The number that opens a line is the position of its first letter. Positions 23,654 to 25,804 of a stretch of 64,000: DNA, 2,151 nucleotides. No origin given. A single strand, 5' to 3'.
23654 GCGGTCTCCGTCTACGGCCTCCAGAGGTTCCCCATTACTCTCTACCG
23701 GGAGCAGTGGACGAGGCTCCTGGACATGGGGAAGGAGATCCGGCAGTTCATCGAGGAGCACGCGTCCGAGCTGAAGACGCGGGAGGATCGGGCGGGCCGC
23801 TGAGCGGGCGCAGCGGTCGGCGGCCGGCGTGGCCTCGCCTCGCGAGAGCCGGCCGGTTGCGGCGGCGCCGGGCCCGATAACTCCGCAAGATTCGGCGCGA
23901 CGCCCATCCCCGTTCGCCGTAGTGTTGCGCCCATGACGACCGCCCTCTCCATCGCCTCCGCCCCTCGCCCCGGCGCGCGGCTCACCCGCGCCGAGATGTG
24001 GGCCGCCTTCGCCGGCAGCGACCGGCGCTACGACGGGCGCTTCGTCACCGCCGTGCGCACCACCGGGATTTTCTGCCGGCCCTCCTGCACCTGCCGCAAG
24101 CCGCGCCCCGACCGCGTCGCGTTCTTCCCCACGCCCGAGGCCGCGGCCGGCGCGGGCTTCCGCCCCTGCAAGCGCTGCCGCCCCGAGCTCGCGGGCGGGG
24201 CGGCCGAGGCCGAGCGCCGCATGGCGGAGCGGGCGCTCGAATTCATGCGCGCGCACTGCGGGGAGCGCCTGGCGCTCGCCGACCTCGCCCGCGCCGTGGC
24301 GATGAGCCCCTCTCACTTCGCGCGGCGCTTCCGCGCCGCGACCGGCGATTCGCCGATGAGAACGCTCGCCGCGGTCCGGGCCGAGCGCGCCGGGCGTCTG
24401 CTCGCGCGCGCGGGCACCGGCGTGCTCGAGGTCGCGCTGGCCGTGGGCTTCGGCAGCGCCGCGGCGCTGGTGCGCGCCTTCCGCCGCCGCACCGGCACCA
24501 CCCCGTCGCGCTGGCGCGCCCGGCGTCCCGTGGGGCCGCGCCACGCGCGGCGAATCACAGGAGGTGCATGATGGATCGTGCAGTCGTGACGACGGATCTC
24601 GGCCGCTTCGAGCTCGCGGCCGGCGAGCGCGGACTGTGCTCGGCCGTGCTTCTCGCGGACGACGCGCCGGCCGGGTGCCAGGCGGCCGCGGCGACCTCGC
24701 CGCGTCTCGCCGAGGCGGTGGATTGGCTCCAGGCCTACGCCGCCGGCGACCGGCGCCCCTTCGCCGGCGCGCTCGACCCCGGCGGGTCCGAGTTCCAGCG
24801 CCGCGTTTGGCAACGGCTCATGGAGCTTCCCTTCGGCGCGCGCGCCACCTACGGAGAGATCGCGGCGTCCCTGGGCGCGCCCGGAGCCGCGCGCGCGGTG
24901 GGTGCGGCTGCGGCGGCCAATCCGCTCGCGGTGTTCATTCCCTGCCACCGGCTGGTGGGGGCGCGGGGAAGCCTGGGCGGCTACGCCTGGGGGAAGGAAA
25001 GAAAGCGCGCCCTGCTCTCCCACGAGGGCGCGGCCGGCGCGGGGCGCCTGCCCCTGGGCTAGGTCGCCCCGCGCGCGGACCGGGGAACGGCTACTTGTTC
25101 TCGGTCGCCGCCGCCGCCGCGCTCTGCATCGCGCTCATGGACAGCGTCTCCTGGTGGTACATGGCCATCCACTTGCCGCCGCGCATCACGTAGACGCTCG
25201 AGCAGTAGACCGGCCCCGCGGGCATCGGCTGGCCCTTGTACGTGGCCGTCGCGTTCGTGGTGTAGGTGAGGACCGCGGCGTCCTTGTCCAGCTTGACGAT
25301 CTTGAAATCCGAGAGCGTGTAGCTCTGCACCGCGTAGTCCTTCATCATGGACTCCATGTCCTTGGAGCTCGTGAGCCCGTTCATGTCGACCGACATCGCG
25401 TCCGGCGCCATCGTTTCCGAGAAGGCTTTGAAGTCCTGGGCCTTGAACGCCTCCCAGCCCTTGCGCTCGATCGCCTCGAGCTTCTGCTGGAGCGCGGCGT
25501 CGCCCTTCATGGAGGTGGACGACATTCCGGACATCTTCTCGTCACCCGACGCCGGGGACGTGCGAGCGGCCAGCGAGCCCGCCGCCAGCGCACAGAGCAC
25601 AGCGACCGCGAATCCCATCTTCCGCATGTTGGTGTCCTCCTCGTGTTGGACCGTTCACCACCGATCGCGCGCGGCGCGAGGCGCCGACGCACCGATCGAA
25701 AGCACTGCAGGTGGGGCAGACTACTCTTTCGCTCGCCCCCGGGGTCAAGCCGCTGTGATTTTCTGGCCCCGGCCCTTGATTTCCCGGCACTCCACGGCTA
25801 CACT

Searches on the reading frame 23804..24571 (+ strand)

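Call 17: search_protein_families(library=pfam, proteins=[window:23804-24571:+], max_evalue=0.0001)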
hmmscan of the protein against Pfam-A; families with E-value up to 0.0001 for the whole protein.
window:23804-24571:+ (255 aa): 3 families
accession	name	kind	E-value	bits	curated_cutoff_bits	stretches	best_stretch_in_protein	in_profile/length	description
PF02805.21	Ada_Zn_binding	-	1.1e-27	96.2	23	1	64-128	1-65/65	Metal binding domain of Ada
PF12833.13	HTH_18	-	9.6e-23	80.7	33.6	1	161-240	1-80/80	Helix-turn-helix domain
PF00165.29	HTH_AraC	-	5e-17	62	26.6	2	148-186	1-39/42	Bacterial regulatory helix-turn-helix proteins, AraC family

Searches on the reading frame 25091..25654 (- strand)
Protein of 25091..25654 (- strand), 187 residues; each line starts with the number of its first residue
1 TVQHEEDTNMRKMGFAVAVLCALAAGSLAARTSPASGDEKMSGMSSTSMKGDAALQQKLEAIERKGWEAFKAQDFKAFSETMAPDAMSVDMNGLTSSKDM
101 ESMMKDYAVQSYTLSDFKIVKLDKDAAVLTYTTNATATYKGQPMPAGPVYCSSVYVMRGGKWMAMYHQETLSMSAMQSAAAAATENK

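Call 17: search_protein_families(library=pfam, proteins=[window:25091-25654:-], max_evalue=0.0001)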
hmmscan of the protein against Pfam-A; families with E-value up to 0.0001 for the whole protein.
window:25091-25654:- (187 aa): 2 families
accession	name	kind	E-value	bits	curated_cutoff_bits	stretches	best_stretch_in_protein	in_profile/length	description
PF14534.12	DUF4440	-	1.4e-16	61.3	25.2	1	59-163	1-106/107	Domain of unknown function (DUF4440)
PF13474.12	SnoaL_3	-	3.3e-06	27.9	22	1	68-168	10-115/121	SnoaL-like domain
